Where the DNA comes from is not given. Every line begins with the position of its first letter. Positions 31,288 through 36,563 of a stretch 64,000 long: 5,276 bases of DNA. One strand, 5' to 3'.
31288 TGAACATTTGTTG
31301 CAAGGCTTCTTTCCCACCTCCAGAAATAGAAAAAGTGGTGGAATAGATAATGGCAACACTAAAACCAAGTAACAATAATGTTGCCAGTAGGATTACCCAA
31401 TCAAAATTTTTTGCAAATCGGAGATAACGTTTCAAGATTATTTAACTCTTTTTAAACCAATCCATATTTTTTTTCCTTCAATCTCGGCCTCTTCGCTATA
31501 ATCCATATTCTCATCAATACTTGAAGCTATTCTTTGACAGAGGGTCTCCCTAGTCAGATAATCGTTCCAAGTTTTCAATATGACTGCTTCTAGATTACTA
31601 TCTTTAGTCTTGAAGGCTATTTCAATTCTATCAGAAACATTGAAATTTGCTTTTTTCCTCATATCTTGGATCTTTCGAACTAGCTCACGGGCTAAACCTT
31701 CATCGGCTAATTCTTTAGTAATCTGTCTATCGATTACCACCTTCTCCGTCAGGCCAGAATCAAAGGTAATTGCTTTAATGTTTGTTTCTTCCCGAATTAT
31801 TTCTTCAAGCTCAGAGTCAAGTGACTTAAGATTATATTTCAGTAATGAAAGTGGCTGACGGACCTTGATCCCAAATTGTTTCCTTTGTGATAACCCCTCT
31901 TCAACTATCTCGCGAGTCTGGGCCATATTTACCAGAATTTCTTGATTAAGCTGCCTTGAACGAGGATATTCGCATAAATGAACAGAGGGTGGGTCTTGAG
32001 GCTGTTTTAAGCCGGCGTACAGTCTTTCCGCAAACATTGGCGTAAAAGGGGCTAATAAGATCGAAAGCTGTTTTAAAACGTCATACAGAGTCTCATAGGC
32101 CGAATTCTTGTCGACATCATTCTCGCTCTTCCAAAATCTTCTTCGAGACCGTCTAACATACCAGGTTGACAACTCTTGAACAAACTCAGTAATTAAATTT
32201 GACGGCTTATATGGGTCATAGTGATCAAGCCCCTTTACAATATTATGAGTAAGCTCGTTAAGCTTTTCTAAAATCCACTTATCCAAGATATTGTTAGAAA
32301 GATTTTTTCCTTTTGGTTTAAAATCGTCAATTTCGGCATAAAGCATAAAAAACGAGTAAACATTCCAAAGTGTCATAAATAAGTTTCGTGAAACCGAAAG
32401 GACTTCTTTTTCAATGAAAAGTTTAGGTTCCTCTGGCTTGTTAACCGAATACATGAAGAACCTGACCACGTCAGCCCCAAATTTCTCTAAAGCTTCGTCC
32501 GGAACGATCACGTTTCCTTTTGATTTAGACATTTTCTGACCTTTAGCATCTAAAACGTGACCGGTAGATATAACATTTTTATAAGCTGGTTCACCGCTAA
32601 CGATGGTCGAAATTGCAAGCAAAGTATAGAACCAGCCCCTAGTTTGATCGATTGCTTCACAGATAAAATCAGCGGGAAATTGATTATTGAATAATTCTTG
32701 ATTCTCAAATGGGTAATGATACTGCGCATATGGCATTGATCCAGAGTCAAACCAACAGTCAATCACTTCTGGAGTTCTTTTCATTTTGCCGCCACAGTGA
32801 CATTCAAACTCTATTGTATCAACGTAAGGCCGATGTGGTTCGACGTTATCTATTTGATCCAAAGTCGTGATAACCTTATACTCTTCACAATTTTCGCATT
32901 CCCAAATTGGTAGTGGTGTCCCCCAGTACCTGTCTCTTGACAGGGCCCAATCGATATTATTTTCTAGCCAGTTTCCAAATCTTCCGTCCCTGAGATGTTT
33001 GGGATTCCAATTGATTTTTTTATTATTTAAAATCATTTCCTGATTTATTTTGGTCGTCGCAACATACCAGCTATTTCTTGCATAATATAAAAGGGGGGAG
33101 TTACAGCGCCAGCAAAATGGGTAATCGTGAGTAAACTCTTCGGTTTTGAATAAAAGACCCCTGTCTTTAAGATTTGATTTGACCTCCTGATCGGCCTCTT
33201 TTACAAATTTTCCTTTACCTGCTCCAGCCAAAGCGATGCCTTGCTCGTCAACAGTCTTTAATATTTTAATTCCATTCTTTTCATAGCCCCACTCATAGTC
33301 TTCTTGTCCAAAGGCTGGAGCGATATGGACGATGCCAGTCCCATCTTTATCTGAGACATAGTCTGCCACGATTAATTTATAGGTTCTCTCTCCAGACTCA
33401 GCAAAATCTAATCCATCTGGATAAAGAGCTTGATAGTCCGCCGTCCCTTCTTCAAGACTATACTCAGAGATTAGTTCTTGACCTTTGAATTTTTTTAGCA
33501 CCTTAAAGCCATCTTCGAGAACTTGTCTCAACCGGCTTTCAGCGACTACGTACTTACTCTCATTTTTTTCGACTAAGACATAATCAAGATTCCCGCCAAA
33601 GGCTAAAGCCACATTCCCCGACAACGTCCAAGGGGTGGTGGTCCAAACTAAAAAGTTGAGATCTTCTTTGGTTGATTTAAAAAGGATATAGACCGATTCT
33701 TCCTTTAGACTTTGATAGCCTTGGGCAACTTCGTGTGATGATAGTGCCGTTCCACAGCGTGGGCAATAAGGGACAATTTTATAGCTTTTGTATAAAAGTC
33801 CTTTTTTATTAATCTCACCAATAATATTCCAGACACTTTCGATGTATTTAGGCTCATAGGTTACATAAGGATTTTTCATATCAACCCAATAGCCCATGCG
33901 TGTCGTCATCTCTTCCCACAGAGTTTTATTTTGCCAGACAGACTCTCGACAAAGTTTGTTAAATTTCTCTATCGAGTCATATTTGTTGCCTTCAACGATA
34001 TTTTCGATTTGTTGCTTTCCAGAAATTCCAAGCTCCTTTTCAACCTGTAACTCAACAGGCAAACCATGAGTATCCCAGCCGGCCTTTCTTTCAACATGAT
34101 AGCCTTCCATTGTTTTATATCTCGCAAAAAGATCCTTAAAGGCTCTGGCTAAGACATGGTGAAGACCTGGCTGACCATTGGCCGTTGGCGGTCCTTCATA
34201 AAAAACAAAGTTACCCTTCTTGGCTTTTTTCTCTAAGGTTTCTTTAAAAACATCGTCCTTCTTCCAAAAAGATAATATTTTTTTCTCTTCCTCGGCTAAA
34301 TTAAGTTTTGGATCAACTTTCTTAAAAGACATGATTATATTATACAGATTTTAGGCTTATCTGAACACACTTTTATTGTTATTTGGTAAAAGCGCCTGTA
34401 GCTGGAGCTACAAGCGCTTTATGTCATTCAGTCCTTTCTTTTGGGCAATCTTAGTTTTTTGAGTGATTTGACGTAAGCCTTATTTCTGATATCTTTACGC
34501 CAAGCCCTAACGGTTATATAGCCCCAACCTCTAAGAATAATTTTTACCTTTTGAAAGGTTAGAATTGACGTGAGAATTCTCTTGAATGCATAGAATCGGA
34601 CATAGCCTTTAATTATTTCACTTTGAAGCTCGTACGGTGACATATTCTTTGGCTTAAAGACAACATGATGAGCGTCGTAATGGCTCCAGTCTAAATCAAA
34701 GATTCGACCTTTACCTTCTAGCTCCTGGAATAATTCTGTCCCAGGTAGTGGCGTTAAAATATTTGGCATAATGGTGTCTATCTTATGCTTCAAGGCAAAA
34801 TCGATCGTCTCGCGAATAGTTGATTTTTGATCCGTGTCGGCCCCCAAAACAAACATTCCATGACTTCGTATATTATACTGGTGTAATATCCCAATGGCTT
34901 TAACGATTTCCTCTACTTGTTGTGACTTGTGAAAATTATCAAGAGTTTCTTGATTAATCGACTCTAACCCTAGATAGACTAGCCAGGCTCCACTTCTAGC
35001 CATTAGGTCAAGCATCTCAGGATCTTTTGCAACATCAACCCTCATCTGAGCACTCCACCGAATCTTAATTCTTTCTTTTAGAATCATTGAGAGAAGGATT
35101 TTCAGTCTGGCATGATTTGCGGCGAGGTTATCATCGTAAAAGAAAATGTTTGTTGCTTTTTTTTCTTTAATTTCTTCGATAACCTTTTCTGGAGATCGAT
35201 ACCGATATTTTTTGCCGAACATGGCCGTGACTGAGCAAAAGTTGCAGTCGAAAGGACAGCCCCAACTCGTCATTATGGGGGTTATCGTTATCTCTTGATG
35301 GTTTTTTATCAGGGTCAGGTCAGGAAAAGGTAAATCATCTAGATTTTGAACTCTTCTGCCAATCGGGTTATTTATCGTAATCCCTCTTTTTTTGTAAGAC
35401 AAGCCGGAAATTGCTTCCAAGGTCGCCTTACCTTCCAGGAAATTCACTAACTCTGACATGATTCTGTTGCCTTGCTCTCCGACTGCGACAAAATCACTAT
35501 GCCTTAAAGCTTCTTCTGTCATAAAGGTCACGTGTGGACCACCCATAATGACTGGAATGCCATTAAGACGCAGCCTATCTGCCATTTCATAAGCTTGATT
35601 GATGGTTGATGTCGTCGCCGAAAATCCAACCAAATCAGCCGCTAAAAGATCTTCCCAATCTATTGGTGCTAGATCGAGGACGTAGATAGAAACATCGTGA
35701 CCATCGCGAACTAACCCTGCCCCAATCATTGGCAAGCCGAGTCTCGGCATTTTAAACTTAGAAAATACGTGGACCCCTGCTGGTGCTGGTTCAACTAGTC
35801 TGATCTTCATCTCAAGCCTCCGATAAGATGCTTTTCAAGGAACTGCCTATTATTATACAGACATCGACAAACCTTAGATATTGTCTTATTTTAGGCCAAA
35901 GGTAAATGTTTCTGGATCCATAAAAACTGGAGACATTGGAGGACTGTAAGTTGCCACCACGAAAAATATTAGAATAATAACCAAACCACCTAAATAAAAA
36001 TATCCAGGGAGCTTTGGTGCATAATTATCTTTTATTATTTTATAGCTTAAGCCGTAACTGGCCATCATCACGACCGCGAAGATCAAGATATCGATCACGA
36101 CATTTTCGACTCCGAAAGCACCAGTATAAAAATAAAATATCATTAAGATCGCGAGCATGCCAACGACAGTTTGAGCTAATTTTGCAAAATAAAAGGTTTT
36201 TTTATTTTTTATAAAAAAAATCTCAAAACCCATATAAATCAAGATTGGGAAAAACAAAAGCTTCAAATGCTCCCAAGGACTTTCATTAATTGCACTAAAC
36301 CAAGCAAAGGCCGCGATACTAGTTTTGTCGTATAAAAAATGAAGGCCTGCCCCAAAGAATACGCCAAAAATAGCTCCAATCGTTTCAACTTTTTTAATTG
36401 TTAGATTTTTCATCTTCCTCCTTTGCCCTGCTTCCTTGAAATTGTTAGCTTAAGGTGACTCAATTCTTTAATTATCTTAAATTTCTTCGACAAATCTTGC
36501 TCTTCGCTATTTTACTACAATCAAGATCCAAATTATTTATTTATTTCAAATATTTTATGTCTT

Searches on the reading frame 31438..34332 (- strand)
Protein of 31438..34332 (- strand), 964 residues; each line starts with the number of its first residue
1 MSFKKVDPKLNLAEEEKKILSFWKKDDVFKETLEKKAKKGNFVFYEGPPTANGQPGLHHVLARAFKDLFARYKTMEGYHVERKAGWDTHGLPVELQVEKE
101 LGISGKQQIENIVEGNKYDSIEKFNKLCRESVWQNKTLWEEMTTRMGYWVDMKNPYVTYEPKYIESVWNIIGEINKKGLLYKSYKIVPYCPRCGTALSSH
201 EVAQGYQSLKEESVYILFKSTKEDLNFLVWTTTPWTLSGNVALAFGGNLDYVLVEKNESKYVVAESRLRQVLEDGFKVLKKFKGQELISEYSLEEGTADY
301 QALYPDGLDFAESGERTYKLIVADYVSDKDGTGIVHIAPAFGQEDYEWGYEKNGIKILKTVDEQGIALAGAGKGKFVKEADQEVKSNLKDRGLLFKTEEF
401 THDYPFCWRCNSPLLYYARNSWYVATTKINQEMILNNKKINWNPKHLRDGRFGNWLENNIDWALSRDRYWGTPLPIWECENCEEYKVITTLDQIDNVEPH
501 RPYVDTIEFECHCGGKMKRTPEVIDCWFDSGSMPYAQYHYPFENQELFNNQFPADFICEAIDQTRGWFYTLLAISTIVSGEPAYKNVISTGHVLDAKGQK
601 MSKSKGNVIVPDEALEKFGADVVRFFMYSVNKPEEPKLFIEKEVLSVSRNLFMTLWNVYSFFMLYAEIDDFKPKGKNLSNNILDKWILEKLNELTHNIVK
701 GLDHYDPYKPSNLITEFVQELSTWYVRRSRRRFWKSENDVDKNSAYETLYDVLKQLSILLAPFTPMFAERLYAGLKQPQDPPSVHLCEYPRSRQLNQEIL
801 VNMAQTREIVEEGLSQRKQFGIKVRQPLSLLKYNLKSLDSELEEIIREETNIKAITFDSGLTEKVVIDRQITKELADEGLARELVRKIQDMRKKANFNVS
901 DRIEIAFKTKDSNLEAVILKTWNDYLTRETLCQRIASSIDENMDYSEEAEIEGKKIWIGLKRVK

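Call 69: search_protein_families(library=pfam, proteins=[window:31438-34332:-], max_evalue=0.00001)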
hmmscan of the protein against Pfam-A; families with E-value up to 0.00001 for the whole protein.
window:31438-34332:- (964 aa): 6 families
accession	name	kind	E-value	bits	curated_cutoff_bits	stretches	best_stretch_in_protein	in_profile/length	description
PF00133.28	tRNA-synt_1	-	7.6e-118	394.3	22.7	1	19-630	2-405/414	tRNA synthetases class I (I, L, M and V)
PF08264.19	Anticodon_1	-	1.8e-26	93.3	25.1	1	684-830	1-146/148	Anticodon-binding domain of tRNA ligase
PF19302.4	DUF5915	-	2.6e-22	79.7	27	1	865-962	102-194/195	Domain of unknown function (DUF5915)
PF09334.17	tRNA-synt_1g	-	2.9e-20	72.8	20.1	1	579-642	307-369/391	tRNA synthetases class I (M)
PF01921.24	tRNA-synt_1f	-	7.3e-07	28.9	27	0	593-646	275-327/360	tRNA synthetases class I (K)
PF01406.26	tRNA-synt_1e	-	9.1e-06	25.7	27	0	573-630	227-283/301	tRNA synthetases class I (C) catalytic domain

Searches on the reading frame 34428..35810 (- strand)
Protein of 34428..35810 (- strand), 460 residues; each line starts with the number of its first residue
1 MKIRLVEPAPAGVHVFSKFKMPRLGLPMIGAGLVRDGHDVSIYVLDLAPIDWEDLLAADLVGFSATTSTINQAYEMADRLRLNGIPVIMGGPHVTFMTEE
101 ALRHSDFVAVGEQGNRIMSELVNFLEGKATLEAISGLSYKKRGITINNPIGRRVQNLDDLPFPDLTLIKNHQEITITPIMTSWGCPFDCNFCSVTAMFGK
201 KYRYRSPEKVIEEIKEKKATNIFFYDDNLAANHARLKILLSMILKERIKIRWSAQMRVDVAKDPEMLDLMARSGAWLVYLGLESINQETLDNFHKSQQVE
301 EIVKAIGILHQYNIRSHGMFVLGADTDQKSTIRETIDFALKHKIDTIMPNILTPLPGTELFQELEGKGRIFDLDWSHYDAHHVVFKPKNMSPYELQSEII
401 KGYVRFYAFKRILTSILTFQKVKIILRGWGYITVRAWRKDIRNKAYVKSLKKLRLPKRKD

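Call 69: search_protein_families(library=pfam, proteins=[window:34428-35810:-], max_evalue=0.00001)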
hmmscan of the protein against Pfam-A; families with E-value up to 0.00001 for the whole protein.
window:34428-35810:- (460 aa): 2 families
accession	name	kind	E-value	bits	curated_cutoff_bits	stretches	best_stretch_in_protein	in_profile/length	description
PF04055.27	Radical_SAM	-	4.1e-21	76.3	29.5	1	184-338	6-165/166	Radical SAM superfamily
PF02310.24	B12-binding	-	8.8e-15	55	32.1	1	18-114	9-114/121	B12 binding domain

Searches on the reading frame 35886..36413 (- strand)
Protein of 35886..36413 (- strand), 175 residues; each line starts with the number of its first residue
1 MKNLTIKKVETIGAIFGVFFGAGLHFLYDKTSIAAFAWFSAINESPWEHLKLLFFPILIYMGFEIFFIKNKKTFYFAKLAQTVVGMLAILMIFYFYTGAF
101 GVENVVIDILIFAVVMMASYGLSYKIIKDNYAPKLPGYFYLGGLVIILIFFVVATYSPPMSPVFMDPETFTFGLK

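Call 69: search_protein_families(library=pfam, proteins=[window:35886-36413:-], max_evalue=0.00001)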
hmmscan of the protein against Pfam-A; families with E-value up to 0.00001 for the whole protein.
window:35886-36413:- (175 aa): 1 family
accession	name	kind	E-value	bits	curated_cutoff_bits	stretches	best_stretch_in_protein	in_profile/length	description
PF20122.4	DUF6512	-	5.4e-25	88.9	26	1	12-173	15-180/181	Family of unknown function (DUF6512)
